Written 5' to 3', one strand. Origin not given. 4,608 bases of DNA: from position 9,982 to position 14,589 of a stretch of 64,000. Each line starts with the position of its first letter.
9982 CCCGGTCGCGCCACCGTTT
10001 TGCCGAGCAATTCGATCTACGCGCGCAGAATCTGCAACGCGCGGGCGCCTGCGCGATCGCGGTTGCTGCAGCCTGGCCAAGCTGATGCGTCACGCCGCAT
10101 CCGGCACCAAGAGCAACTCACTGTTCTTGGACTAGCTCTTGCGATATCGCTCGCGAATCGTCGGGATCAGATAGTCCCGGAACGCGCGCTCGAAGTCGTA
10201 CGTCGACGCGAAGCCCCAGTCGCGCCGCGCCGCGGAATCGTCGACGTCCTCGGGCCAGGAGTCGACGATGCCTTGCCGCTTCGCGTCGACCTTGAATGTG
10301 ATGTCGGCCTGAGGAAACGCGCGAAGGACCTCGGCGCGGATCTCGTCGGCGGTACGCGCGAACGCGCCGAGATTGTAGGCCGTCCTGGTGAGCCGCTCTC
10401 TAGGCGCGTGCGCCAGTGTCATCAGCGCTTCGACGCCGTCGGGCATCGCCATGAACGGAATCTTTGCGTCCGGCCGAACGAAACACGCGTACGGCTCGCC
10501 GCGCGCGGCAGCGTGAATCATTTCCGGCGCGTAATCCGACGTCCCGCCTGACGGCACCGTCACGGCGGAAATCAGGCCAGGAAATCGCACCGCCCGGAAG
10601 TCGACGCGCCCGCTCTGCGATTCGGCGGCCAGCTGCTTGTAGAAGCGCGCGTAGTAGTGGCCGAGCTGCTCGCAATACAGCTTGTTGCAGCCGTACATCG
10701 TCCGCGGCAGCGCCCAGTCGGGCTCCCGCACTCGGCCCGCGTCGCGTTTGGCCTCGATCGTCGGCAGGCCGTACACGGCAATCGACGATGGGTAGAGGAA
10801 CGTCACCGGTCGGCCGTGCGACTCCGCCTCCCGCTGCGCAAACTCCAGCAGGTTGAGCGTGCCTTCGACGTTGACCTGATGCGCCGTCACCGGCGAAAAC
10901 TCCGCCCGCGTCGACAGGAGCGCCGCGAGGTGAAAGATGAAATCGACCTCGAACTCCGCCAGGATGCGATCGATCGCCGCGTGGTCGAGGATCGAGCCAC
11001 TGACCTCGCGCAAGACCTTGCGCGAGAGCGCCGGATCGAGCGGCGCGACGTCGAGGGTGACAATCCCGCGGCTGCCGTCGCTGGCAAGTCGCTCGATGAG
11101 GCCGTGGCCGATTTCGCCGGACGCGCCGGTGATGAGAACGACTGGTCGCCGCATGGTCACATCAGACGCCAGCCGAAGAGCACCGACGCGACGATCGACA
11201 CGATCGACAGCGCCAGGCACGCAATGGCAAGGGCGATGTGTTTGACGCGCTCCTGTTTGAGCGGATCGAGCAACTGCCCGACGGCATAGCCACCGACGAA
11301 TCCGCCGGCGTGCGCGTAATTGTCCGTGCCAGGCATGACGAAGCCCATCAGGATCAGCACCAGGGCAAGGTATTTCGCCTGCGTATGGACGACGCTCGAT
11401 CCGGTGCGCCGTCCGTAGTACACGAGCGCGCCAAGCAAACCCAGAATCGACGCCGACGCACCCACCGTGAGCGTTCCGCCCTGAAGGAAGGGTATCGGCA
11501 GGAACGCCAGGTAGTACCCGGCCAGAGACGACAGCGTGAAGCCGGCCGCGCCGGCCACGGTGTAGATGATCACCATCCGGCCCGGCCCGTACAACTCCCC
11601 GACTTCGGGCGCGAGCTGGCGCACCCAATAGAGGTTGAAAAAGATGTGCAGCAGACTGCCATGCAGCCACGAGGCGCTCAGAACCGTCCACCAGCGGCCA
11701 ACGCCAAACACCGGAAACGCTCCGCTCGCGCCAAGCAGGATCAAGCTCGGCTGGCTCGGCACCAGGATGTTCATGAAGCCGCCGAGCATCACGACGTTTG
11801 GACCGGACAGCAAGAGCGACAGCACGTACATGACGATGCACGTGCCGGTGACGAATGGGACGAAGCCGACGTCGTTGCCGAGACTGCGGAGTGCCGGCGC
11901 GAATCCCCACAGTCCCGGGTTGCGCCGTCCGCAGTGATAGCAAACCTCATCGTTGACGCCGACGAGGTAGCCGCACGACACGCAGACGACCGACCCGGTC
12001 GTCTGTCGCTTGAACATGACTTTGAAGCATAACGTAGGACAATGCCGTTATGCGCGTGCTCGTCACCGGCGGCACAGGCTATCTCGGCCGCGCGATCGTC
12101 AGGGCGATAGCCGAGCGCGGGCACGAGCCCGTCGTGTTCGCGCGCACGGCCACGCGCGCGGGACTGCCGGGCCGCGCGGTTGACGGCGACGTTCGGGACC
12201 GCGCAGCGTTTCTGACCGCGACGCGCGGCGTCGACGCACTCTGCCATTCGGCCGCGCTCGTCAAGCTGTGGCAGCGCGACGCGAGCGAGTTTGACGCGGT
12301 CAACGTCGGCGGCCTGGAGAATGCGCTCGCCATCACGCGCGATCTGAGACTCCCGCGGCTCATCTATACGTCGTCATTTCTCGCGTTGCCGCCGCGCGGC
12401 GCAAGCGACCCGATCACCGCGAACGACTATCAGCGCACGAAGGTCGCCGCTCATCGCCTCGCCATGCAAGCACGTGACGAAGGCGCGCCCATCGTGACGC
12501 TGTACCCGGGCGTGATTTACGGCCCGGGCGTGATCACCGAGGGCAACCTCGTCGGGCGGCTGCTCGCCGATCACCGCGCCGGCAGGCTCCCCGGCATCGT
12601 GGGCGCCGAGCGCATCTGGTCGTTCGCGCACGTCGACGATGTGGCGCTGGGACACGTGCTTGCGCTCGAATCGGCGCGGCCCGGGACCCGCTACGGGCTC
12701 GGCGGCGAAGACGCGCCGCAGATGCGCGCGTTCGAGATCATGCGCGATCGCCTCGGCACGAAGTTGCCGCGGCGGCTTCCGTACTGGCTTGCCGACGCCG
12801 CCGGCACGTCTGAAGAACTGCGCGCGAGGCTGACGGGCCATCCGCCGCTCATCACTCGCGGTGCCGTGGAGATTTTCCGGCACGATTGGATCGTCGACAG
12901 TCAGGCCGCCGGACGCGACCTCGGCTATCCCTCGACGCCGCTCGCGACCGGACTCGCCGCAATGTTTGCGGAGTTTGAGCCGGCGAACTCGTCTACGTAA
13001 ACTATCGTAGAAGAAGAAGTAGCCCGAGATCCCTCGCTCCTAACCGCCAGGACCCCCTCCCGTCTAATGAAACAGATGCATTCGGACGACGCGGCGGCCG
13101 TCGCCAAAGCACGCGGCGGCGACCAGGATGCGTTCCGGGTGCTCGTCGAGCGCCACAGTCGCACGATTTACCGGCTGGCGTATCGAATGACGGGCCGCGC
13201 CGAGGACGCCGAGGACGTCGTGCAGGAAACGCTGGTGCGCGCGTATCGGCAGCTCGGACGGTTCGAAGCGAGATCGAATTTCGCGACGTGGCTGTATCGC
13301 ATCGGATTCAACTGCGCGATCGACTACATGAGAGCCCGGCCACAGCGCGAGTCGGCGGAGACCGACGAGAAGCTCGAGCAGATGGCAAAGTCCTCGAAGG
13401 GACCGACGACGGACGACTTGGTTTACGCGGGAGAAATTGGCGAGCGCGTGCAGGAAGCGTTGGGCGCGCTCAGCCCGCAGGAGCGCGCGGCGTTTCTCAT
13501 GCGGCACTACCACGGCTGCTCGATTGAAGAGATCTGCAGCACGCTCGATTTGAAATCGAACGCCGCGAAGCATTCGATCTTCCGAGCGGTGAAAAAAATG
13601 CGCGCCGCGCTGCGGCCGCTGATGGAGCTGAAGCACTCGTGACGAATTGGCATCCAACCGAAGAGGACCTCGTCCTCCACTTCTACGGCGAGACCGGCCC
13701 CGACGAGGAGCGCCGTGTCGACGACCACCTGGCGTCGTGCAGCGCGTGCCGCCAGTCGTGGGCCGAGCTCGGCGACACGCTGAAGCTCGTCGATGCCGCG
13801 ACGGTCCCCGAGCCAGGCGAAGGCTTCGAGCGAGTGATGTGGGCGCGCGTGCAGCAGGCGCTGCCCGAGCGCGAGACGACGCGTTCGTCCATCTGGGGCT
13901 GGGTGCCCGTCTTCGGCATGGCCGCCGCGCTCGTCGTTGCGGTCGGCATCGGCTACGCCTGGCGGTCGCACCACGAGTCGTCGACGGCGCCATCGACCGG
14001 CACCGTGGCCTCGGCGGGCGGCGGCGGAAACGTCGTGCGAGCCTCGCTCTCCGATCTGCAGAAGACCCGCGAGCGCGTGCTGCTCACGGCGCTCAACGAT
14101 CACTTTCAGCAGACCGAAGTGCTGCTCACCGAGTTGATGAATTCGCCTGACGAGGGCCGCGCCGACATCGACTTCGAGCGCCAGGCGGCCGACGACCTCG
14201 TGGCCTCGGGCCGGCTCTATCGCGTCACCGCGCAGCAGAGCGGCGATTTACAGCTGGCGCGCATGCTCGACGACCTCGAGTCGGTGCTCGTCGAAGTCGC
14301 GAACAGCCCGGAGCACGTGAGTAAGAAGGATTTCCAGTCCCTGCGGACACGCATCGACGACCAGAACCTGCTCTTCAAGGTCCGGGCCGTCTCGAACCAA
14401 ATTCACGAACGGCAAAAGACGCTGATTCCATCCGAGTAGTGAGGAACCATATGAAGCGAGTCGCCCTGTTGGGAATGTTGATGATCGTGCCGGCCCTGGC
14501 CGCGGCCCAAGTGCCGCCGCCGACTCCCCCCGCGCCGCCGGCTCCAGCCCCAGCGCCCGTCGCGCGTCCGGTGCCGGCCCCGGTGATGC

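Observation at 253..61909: Gene-boundary hairpin / tandem 'word-repeat' elements at 12 or more loci, with several shared sequence families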

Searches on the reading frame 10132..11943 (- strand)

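Call 10: search_protein_families(library=pfam, proteins=[window:10132-11943:-])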
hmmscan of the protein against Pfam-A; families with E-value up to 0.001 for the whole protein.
window:10132-11943:- (603 aa): 6 families
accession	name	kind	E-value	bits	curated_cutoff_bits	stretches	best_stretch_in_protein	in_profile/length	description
PF01370.27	Epimerase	-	8.4e-27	94.5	20.9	1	269-526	1-240/240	NAD dependent epimerase/dehydratase family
PF16363.11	GDP_Man_Dehyd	-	7.4e-19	68.8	27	1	270-437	1-173/332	GDP-mannose 4,6 dehydratase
PF02719.21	Polysacc_synt_2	-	4.4e-09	36.4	20.2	1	269-371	1-117/293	Polysaccharide biosynthesis protein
PF04321.23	RmlD_sub_bind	-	1.2e-08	34.8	27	1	269-426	3-134/287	RmlD substrate binding domain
PF01073.25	3Beta_HSD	-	2.9e-08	33.5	22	1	270-392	1-121/280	3-beta hydroxysteroid dehydrogenase/isomerase family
PF07993.18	NAD_binding_4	-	4.9e-06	26.3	20.1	1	332-390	88-139/258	Male sterility protein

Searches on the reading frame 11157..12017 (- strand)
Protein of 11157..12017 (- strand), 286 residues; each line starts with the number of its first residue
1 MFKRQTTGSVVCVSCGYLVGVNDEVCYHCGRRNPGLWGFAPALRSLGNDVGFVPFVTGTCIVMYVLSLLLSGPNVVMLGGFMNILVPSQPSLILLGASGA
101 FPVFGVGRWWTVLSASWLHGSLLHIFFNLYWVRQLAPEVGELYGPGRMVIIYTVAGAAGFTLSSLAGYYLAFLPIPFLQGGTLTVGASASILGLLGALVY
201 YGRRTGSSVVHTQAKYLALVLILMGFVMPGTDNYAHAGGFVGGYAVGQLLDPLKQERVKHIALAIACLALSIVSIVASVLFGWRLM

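Call 79: search_protein_families(library=pfam, proteins=[window:11157-12017:-], max_evalue=0.00001)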
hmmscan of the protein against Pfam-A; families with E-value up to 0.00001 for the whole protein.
window:11157-12017:- (286 aa): 1 family
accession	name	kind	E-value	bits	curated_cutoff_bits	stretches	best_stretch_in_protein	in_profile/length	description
PF01694.28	Rhomboid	-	5.1e-20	72.6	22.6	1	107-249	2-139/143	Rhomboid domain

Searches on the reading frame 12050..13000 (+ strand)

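Call 10: search_protein_families(library=pfam, proteins=[window:12050-13000:+])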
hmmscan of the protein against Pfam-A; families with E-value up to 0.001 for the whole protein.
window:12050-13000:+ (316 aa): 7 families
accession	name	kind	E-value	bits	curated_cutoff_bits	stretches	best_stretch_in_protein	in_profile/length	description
PF01370.27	Epimerase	-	1e-25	91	20.9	1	3-215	1-237/240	NAD dependent epimerase/dehydratase family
PF01073.25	3Beta_HSD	-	1.5e-16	60.7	22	1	4-207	1-230/280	3-beta hydroxysteroid dehydrogenase/isomerase family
PF07993.18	NAD_binding_4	-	6e-13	49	20.1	1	56-187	84-242/258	Male sterility protein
PF13460.12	NAD_binding_10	-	2.9e-09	37.5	27.2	1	7-154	1-144/184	NAD(P)H-binding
PF02719.21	Polysacc_synt_2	-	2.8e-05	23.9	20.2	0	3-158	1-169/293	Polysaccharide biosynthesis protein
PF04321.23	RmlD_sub_bind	-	0.00015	21.4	27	1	1-108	1-100/287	RmlD substrate binding domain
PF08659.16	KR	-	0.00038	20.9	22.6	1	3-46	3-36/180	KR domain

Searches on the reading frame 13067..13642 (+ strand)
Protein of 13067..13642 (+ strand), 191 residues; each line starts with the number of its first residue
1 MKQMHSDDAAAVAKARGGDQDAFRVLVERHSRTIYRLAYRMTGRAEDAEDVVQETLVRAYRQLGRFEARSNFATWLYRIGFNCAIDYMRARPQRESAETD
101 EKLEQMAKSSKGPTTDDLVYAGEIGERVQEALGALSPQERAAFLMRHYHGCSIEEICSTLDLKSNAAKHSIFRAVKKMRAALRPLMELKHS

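Call 10: search_protein_families(library=pfam, proteins=[window:13067-13642:+])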
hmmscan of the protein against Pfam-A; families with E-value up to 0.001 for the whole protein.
window:13067-13642:+ (191 aa): 4 families
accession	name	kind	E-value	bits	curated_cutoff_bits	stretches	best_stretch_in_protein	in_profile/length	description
PF04542.20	Sigma70_r2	-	2.4e-21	75.7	24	1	26-91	1-68/71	Sigma-70 region 2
PF08281.18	Sigma70_r4_2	-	1.8e-15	56.7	25.7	1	126-178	2-54/54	Sigma-70, region 4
PF04545.22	Sigma70_r4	-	4.1e-06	26.6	24.1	1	131-180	1-50/50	Sigma-70, region 4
PF22029.2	PhyR_sigma2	-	0.00012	22.5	27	1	36-79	10-53/55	Sigma2 domain of PhyR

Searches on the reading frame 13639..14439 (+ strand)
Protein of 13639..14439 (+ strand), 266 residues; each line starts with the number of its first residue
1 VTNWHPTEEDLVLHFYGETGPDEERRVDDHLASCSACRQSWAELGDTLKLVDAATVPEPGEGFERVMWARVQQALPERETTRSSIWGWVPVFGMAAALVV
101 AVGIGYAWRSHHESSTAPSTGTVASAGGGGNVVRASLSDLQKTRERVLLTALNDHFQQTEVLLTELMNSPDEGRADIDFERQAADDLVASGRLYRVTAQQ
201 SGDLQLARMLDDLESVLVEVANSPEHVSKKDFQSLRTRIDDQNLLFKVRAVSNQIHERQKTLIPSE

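Call 79: search_protein_families(library=pfam, proteins=[window:13639-14439:+], max_evalue=0.00001)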
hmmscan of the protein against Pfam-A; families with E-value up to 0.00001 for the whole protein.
window:13639-14439:+ (266 aa): 1 family
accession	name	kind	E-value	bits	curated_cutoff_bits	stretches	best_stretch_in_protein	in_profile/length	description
PF13490.11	zf-HC2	-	6e-06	26.7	22.2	1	9-38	6-35/35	Putative zinc-finger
